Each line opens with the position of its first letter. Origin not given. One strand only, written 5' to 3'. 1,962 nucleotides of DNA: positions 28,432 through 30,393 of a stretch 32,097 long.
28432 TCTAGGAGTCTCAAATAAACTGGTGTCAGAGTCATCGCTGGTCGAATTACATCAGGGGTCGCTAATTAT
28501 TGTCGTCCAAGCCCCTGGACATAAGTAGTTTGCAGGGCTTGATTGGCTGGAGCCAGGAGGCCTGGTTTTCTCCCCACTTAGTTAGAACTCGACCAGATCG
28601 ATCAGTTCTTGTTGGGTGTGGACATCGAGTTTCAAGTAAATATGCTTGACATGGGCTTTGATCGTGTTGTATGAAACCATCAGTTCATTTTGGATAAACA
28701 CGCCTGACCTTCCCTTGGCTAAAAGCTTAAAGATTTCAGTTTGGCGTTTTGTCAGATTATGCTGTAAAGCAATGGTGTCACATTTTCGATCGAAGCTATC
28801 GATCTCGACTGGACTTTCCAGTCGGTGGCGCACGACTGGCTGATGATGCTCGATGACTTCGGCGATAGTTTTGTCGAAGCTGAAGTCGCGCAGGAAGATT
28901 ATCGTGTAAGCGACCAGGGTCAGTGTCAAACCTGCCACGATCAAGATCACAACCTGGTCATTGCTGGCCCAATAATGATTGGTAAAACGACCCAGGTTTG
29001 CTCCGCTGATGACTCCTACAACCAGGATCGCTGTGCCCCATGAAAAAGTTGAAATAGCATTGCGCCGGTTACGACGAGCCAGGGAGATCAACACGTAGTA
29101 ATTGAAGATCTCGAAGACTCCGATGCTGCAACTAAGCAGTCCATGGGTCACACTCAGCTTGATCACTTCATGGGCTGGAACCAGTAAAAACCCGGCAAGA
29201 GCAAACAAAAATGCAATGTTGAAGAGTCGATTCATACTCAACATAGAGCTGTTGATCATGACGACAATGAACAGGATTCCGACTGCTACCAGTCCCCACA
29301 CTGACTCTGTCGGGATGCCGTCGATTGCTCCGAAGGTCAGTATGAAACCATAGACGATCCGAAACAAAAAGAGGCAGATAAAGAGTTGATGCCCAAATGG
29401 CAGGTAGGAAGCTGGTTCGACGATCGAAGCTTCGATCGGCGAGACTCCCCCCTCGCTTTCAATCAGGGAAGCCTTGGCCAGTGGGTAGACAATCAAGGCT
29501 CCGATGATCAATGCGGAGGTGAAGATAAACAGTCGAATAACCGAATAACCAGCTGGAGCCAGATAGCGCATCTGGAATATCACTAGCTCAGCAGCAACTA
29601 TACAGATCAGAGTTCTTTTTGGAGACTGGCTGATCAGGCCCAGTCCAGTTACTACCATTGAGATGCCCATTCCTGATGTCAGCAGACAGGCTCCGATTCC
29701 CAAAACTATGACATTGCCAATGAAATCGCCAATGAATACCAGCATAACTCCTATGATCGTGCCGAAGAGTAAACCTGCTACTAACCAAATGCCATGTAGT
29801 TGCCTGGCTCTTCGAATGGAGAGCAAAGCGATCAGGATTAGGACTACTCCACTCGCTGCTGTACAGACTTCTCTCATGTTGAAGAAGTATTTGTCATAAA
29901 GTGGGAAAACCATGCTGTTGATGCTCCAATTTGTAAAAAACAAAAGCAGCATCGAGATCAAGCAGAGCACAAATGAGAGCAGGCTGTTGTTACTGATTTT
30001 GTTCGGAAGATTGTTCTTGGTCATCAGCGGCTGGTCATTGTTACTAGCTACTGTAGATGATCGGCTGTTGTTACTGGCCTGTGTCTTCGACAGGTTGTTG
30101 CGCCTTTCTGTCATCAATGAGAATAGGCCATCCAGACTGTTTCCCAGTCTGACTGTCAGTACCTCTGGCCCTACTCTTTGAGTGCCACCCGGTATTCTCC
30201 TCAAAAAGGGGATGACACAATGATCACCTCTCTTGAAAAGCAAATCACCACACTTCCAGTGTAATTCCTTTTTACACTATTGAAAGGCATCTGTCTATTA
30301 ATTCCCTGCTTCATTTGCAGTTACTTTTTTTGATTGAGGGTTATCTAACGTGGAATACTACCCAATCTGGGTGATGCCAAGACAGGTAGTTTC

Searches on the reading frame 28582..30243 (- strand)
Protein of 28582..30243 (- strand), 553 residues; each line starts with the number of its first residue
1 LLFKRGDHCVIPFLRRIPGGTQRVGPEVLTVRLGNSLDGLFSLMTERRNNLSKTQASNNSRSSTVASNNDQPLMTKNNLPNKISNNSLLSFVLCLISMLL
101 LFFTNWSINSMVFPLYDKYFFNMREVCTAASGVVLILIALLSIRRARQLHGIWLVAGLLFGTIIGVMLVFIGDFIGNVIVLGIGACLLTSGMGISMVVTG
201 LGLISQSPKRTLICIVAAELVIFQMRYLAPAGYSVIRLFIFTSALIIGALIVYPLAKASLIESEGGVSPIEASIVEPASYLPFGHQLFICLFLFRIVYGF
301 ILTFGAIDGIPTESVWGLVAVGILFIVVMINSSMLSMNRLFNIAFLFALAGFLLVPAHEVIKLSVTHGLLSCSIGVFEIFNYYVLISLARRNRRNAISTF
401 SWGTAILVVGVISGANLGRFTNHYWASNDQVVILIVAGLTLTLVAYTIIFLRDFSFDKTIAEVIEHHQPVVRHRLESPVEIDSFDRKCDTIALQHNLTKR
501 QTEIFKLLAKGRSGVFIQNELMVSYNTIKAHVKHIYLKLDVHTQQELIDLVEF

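Call 46: search_protein_families(library=pfam, proteins=[window:28582-30243:-], max_evalue=0.00001)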
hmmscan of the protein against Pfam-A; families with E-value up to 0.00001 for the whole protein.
window:28582-30243:- (553 aa): 1 family
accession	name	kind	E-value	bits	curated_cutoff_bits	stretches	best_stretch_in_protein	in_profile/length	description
PF00196.25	GerE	-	2.4e-11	43.5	23.5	1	496-550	2-56/57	Bacterial regulatory proteins, luxR family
